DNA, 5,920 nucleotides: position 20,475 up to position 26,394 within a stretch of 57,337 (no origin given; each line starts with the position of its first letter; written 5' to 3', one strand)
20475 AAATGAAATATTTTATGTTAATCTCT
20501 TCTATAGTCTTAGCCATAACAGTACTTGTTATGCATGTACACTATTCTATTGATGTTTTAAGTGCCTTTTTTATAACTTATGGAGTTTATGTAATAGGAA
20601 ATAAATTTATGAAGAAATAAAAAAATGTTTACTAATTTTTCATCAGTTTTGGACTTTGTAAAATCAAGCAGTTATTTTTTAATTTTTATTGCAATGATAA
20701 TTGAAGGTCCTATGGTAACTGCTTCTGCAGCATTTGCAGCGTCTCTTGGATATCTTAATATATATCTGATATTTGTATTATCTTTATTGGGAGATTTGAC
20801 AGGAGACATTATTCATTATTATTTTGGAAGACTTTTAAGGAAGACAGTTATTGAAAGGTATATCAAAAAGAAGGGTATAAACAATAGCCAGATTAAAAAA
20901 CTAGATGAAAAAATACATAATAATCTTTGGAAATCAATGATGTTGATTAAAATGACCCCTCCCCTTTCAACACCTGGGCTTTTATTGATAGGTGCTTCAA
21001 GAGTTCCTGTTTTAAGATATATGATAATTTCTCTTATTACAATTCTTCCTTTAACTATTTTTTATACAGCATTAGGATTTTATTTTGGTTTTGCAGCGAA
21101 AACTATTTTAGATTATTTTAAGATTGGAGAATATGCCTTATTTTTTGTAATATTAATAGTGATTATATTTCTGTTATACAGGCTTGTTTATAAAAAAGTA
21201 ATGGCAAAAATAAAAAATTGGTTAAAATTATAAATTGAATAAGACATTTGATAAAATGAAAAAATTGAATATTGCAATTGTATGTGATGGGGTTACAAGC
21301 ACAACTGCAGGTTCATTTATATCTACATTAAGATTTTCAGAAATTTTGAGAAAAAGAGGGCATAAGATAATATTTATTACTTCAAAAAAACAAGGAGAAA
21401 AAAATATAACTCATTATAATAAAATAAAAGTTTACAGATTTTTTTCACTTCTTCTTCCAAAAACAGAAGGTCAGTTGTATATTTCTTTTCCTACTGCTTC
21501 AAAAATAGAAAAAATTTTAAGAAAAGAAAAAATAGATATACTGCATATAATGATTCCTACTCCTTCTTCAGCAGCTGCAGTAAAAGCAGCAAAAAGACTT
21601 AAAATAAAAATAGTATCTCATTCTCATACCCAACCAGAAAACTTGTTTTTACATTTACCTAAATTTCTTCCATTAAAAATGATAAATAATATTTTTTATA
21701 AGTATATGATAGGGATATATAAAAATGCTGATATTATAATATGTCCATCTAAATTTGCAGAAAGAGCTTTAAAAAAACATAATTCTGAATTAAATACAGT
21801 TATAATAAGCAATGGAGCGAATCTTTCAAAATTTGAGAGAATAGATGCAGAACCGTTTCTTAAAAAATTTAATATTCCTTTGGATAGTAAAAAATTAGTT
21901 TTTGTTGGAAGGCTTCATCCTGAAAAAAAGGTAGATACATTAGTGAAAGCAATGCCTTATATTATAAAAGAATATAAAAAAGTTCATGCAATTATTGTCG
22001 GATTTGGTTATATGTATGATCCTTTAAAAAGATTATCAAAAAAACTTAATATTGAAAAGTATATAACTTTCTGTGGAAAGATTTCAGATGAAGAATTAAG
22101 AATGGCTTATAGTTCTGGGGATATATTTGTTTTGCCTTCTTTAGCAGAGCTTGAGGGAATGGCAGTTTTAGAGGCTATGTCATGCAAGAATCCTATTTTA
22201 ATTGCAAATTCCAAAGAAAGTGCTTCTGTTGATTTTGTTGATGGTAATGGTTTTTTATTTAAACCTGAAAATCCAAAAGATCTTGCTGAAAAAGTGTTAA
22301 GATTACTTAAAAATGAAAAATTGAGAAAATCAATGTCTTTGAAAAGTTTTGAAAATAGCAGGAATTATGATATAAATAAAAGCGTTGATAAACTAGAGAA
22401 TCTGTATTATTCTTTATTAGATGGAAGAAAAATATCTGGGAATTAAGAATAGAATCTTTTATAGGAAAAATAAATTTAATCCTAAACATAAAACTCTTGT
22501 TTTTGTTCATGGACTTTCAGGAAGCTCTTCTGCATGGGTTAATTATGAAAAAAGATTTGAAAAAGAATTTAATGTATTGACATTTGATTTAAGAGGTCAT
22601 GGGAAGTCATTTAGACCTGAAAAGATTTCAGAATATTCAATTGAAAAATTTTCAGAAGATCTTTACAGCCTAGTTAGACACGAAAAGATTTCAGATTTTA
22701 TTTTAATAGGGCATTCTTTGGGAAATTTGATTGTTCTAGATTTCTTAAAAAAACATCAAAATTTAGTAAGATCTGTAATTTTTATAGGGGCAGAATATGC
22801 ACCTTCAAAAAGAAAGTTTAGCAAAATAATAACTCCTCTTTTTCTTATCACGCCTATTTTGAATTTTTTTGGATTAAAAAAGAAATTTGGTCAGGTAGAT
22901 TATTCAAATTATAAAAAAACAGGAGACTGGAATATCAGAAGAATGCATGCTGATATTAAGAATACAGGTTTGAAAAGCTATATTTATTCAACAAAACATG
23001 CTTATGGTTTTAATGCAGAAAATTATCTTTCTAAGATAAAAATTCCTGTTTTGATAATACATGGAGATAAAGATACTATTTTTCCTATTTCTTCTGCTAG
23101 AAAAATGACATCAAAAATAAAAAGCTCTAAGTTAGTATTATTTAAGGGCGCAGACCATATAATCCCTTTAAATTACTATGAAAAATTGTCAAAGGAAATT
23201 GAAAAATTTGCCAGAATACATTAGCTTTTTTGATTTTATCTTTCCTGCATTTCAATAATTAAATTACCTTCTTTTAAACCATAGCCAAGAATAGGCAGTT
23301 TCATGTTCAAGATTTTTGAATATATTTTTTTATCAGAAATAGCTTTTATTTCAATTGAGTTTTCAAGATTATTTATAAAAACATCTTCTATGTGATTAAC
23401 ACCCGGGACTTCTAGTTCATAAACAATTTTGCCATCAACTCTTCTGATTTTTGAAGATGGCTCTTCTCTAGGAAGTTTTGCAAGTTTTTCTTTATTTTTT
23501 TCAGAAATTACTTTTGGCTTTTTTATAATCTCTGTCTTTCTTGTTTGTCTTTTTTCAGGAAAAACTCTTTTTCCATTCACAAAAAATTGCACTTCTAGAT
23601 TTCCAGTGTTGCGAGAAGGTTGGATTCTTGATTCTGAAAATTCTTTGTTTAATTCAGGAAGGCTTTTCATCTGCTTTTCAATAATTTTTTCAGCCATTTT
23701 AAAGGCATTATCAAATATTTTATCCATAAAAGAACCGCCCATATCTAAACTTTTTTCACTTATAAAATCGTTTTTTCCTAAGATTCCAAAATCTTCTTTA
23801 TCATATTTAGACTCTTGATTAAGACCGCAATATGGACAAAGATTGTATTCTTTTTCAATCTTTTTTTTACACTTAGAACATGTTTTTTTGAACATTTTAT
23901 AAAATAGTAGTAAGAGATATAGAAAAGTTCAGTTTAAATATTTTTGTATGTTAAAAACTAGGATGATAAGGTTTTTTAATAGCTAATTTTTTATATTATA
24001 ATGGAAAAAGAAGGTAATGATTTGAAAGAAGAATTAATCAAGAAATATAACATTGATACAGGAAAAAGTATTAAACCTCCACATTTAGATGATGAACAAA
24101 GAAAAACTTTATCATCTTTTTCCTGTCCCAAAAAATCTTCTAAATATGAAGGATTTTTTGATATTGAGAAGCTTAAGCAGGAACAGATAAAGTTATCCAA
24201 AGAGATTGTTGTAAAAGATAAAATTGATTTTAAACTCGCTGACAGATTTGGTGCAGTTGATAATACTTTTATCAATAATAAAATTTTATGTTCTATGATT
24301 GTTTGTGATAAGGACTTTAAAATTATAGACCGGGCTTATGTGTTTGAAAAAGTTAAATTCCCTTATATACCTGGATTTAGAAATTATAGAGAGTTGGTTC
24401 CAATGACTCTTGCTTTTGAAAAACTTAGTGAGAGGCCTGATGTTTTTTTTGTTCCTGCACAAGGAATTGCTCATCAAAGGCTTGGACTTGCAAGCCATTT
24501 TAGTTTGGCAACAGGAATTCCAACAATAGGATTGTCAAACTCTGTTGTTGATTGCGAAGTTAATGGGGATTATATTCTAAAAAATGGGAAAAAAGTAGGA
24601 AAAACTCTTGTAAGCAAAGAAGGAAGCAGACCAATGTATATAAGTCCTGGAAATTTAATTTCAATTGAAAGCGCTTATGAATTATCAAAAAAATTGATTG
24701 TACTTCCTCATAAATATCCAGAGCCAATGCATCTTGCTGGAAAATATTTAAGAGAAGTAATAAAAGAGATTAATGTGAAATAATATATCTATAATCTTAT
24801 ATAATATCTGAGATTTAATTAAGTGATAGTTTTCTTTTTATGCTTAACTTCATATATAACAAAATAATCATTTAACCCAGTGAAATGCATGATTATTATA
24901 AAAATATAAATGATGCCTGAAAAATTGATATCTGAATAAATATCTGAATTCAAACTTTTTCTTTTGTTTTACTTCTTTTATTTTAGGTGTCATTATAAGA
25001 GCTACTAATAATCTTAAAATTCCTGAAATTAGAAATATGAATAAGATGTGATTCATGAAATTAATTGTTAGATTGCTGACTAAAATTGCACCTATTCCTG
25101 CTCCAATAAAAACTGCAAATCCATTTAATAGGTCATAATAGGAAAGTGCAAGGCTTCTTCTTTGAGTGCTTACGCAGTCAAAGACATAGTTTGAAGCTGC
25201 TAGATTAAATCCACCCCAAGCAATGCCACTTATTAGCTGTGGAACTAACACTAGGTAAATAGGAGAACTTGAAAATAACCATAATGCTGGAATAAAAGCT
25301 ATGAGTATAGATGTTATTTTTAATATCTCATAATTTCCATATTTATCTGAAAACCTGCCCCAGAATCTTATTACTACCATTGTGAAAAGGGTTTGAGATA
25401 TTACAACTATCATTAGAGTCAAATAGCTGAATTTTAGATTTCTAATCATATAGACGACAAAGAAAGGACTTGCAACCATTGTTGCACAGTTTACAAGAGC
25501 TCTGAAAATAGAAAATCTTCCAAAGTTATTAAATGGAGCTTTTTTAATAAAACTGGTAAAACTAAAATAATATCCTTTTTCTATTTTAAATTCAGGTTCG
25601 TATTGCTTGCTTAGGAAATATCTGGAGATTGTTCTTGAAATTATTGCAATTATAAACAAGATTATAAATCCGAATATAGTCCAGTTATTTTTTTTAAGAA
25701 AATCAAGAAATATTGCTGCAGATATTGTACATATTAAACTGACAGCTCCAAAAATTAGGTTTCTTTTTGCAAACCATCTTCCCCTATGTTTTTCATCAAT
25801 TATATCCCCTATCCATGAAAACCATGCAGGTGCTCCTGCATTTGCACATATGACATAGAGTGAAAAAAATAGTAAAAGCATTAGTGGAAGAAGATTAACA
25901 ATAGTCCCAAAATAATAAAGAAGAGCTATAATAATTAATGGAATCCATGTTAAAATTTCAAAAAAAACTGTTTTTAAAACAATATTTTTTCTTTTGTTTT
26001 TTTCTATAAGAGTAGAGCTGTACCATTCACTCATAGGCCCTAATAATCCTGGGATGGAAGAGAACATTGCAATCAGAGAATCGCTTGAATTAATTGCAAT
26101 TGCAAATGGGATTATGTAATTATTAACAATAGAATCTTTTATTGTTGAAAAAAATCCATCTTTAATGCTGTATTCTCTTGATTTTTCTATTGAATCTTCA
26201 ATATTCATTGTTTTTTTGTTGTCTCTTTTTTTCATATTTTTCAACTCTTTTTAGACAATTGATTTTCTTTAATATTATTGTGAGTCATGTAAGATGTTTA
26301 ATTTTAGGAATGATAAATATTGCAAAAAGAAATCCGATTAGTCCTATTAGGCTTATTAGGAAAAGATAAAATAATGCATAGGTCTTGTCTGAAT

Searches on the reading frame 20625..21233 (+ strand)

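Call 67: search_protein_families(library=pfam, proteins=[window:20625-21233:+], max_evalue=0.001)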
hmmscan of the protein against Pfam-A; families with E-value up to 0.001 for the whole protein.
window:20625-21233:+ (202 aa): 1 family
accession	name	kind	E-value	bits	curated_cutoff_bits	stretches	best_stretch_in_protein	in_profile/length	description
PF09335.16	VTT_dom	-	3.7e-16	60.1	33.9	1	35-151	4-121/123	VTT domain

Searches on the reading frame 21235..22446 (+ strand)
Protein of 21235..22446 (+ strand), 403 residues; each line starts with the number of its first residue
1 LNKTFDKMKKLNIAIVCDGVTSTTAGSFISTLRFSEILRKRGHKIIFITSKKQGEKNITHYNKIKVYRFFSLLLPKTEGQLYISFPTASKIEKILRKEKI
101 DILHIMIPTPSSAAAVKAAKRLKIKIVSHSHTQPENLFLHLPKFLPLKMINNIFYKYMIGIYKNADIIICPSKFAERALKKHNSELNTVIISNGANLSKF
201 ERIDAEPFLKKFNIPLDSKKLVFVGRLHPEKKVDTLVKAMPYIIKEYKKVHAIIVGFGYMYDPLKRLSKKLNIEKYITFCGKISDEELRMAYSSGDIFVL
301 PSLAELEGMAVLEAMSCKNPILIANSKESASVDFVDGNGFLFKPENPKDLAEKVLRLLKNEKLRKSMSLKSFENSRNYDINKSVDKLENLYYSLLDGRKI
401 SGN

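Call 67: search_protein_families(library=pfam, proteins=[window:21235-22446:+], max_evalue=0.001)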
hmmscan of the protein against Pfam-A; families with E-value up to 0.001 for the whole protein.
window:21235-22446:+ (403 aa): 5 families
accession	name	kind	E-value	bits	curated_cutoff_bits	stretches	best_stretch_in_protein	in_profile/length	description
PF00534.26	Glycos_transf_1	-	4.8e-38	130.8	26.4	1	208-368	5-166/172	Glycosyl transferases group 1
PF13692.12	Glyco_trans_1_4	-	8.8e-32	110.8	27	1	219-360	2-142/142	Glycosyl transferases group 1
PF13439.12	Glyco_transf_4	-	2.3e-22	80.2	28.5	1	30-198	7-169/170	Glycosyltransferase Family 4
PF13477.12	Glyco_trans_4_2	-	4.3e-09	37.1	23.4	1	30-131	12-107/139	Glycosyl transferase 4-like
PF13579.12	Glyco_trans_4_4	-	3.5e-06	27.9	29.7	1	31-194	7-158/158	Glycosyl transferase 4-like domain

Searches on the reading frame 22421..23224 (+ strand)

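Call 67: search_protein_families(library=pfam, proteins=[window:22421-23224:+], max_evalue=0.001)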
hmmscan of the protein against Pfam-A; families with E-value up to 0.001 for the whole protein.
window:22421-23224:+ (267 aa): 15 families
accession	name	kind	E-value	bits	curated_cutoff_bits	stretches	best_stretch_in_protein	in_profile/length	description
PF00561.26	Abhydrolase_1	-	7e-32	111.5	25.8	1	25-249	2-241/245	alpha/beta hydrolase fold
PF12146.15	Hydrolase_4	-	1.1e-21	77.7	27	1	22-247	3-233/239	Serine aminopeptidase, S33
PF12697.13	Abhydrolase_6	-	8.3e-16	59.7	26.3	1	26-250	1-208/217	Alpha/beta hydrolase family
PF02230.22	Abhydrolase_2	-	1.4e-07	32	23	0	202-258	151-211/217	Phospholipase/Carboxylesterase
PF12695.13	Abhydrolase_5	-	2.1e-07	31.3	27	0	86-138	52-101/164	Alpha/beta hydrolase family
PF03959.19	FSH1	-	9.7e-07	29.1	21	1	199-250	151-203/211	Serine hydrolase (FSH1)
PF01738.24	DLH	-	2.7e-06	27.6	21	0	199-246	135-186/217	Dienelactone hydrolase family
PF20434.5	BD-FAE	-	5.4e-05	23.2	26.8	1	188-232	170-214/215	BD-FAE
PF03096.20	Ndr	-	5.5e-05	22.5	23.3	1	70-236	78-246/283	Ndr family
PF05057.20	DUF676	-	7.7e-05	22.7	20.3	1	23-111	5-98/217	Putative serine esterase (DUF676)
PF03403.19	PAF-AH_p_II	-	0.00032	19.8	20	0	90-144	220-274/372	Platelet-activating factor acetylhydrolase, isoform II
PF08386.16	Abhydrolase_4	-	0.00034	21.1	21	1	205-249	32-76/103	TAP-like protein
PF02450.21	LCAT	-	0.00038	20.2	21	1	88-137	118-173/392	Lecithin:cholesterol acyltransferase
PF06821.19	Ser_hydrolase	-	0.00049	20.5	22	0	90-123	54-89/172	Serine hydrolase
PF10230.15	LIDHydrolase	-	0.00093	19.4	27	0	76-122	67-116/262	Lipid-droplet associated hydrolase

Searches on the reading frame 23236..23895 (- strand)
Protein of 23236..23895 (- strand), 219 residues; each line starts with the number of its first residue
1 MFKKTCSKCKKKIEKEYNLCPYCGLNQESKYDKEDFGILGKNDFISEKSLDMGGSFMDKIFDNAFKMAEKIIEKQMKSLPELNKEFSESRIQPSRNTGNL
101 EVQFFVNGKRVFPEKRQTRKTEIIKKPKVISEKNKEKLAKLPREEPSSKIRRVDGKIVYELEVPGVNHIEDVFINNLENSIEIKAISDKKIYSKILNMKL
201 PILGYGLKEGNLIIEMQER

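Call 67: search_protein_families(library=pfam, proteins=[window:23236-23895:-], max_evalue=0.001)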
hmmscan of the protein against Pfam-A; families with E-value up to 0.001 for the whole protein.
window:23236-23895:- (219 aa): 1 family
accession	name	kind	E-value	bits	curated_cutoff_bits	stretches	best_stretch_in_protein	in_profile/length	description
PF13248.11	Zn_ribbon_3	-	3.1e-06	26.9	27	1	3-26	2-25/26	zinc-ribbon domain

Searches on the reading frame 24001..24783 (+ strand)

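Call 67: search_protein_families(library=pfam, proteins=[window:24001-24783:+], max_evalue=0.001)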
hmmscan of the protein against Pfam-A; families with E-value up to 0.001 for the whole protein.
window:24001-24783:+ (260 aa): 1 family
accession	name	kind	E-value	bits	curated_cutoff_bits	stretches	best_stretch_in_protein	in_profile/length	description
PF04493.20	Endonuclease_5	-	1.3e-38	133.1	23.4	1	64-246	2-196/198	Endonuclease V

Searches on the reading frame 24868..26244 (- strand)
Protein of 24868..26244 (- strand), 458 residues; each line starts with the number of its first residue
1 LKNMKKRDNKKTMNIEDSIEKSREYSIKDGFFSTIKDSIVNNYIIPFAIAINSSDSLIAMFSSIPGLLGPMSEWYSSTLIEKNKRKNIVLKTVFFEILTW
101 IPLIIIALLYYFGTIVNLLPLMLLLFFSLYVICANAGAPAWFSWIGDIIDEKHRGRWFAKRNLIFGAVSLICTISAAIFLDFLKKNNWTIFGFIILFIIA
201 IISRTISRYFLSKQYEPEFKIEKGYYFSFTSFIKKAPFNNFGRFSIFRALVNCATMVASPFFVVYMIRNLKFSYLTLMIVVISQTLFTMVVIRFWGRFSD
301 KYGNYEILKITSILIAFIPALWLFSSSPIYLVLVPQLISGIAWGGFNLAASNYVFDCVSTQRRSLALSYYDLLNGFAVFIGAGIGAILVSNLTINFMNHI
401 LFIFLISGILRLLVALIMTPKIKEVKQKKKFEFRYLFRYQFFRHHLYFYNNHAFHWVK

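Call 67: search_protein_families(library=pfam, proteins=[window:24868-26244:-], max_evalue=0.001)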
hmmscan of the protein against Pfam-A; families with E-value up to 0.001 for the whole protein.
window:24868-26244:- (458 aa): 1 family
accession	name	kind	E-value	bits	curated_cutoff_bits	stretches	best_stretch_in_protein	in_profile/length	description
PF07690.21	MFS_1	-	2.3e-24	86.4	33.4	2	249-442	6-205/347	Major Facilitator Superfamily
